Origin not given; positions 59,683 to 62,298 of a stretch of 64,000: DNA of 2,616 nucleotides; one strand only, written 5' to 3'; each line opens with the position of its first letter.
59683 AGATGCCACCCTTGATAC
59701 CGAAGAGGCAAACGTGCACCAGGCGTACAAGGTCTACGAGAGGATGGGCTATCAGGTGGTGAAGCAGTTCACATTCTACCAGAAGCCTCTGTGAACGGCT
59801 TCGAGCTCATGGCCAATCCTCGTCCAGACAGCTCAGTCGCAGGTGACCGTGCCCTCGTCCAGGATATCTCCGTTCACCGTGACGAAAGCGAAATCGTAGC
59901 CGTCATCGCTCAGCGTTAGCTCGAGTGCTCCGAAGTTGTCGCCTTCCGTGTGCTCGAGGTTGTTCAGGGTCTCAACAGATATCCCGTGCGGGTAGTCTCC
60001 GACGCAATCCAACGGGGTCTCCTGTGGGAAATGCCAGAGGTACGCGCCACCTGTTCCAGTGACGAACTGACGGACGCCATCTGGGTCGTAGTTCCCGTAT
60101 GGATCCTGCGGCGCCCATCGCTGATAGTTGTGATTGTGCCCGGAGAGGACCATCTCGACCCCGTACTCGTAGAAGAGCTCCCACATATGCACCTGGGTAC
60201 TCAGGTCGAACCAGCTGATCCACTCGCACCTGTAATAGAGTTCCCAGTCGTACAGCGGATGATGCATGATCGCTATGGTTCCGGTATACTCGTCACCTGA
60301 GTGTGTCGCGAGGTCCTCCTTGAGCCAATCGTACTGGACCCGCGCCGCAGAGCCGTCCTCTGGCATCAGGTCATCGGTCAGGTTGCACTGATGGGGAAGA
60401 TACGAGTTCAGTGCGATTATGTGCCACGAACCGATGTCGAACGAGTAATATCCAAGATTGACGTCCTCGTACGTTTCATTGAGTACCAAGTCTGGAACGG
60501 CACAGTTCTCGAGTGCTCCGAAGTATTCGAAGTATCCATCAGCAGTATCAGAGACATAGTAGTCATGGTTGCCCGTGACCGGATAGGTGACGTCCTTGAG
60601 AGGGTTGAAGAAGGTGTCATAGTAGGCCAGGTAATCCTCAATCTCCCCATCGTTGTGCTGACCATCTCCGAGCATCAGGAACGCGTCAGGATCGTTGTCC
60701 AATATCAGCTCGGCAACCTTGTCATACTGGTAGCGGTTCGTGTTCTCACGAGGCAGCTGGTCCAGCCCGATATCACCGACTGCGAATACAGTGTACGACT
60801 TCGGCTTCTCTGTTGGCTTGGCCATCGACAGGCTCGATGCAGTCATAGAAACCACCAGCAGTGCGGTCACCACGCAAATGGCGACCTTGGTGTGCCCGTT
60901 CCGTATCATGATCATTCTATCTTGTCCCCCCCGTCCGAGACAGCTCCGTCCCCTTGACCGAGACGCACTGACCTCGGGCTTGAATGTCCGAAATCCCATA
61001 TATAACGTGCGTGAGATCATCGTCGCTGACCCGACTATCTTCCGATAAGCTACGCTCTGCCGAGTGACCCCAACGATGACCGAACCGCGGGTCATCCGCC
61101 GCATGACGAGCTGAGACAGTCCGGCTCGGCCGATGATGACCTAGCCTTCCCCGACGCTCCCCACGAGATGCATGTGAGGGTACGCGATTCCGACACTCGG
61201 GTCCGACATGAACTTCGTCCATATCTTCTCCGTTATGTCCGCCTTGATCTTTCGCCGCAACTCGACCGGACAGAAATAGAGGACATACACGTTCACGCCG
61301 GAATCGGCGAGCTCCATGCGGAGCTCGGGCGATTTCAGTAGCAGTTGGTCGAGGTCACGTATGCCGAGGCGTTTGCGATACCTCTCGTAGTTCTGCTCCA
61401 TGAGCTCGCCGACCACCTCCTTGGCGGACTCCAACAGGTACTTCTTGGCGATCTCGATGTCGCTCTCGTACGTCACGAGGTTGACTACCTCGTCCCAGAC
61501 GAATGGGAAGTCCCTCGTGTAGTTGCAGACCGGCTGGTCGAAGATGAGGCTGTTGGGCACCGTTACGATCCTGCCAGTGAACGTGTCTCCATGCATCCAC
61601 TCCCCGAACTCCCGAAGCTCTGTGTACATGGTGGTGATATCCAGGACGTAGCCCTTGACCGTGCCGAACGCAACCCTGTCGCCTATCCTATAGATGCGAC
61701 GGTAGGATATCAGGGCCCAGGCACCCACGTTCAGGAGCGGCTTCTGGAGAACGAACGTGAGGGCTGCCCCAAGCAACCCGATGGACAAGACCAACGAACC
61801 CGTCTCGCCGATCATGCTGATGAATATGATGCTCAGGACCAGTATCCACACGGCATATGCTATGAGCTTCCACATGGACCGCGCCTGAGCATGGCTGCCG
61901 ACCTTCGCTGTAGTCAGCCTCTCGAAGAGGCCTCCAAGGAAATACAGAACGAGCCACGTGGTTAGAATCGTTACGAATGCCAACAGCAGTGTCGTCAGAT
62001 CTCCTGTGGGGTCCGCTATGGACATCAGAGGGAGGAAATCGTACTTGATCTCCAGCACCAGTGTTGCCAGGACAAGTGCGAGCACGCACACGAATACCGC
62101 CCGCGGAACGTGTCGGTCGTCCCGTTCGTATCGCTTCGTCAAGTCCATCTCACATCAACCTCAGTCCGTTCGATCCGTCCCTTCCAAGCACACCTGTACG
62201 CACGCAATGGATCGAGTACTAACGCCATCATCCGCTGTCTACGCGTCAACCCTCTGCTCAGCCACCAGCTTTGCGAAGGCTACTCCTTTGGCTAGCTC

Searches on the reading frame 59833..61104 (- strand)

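Call 42: search_protein_families(library=pfam, proteins=[window:59833-61104:-], max_evalue=0.001)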
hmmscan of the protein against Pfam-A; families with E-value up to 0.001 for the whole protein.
window:59833-61104:- (423 aa): 1 family
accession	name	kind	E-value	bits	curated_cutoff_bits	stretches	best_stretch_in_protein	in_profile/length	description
PF00149.33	Metallophos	-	3.8e-12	47.5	21.5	1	105-327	2-191/191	Calcineurin-like phosphoesterase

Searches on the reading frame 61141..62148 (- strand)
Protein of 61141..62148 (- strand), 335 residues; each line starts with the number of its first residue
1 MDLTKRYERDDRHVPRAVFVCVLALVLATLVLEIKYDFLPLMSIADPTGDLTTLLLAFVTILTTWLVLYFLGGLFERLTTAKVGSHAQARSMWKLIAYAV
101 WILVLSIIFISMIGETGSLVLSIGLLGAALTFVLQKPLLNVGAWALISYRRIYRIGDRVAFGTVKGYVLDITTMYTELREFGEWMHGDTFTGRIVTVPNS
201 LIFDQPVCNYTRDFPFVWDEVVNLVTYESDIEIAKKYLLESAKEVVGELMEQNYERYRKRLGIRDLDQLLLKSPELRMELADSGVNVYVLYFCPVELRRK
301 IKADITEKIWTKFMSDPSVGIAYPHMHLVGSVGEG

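Call 42: search_protein_families(library=pfam, proteins=[window:61141-62148:-], max_evalue=0.001)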
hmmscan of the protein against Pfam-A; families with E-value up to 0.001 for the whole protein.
window:61141-62148:- (335 aa): 1 family
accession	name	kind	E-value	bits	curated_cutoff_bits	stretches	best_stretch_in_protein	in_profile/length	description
PF00924.24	MS_channel_2nd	-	9.9e-14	51.6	20.2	1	138-212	3-68/68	Mechanosensitive ion channel, beta-domain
